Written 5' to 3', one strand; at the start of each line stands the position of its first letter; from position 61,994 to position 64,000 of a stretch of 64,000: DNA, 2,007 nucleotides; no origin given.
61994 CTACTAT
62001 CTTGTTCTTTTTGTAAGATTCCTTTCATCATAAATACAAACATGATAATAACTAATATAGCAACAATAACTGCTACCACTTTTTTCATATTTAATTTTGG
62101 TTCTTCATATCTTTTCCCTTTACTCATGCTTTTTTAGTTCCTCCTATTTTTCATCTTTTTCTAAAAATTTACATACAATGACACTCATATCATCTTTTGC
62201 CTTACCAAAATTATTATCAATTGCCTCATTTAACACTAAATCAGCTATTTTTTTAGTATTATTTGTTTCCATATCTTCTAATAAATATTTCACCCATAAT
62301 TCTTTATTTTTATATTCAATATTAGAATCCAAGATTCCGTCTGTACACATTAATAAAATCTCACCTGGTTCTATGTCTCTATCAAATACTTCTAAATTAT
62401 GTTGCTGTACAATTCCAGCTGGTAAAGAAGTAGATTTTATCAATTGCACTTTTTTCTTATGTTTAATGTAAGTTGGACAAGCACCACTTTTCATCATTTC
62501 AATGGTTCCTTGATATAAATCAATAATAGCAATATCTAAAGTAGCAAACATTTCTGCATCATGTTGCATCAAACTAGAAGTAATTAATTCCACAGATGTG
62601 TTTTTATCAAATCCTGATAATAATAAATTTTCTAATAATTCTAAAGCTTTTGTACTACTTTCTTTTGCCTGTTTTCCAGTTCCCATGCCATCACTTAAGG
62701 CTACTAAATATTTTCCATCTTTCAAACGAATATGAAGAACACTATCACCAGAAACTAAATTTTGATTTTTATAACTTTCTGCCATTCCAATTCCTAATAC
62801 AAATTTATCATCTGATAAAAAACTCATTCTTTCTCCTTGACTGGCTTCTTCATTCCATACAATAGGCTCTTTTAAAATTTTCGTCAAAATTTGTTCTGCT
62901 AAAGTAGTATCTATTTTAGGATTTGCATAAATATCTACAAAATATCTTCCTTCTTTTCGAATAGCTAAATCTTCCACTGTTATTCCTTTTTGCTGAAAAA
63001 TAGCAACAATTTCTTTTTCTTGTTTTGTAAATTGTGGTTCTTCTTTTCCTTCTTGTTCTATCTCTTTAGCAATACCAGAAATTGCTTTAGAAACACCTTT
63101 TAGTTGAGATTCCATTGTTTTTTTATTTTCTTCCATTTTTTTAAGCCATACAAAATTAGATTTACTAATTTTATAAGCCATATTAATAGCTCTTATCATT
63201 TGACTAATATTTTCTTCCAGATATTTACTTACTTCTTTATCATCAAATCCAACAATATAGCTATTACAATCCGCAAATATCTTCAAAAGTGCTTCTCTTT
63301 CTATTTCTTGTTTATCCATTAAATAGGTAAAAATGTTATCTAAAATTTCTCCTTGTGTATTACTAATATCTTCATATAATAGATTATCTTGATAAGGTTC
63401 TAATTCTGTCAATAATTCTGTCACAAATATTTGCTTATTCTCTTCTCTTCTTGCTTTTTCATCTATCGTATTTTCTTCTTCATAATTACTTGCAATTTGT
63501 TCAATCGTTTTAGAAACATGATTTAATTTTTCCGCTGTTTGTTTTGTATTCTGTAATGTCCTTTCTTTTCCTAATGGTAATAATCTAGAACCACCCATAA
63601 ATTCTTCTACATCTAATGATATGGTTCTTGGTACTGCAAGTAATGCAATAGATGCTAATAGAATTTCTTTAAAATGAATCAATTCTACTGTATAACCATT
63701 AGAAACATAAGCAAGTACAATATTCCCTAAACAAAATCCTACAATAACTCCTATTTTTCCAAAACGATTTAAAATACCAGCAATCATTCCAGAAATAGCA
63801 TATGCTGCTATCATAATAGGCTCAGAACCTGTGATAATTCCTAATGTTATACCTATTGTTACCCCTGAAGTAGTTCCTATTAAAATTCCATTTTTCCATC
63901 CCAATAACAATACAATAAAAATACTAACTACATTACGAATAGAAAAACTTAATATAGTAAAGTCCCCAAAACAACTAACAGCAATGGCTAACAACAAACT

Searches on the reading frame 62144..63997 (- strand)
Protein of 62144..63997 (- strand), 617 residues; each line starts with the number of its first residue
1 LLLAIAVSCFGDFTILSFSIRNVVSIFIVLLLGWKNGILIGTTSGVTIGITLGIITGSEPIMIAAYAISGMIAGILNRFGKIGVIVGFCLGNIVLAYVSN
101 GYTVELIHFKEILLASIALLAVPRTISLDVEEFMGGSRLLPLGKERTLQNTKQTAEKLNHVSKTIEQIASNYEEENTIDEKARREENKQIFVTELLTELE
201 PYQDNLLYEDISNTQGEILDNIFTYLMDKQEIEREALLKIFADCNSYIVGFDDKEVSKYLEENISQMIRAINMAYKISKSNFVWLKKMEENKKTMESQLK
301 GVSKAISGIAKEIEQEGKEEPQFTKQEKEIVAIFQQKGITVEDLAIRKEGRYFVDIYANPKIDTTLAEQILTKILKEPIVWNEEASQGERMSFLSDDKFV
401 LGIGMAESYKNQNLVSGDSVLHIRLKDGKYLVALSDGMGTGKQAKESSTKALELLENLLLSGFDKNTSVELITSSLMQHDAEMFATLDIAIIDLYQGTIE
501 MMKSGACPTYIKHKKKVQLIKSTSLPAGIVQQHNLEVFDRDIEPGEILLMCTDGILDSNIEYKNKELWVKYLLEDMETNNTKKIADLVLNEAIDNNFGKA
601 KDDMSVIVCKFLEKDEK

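Call 106: search_protein_families(library=pfam, proteins=[window:62144-63997:-], max_evalue=0.001)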
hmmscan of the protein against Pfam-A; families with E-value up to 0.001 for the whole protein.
window:62144-63997:- (617 aa): 2 families
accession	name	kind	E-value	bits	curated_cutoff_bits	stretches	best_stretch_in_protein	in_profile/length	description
PF19732.4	SpoIIE_N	-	1.4e-30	106.9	27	2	2-194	197-390/605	Stage II sporulation protein E N-terminal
PF07228.17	SpoIIE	-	3.6e-29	102.5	25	1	427-611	2-191/192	Stage II sporulation protein E (SpoIIE)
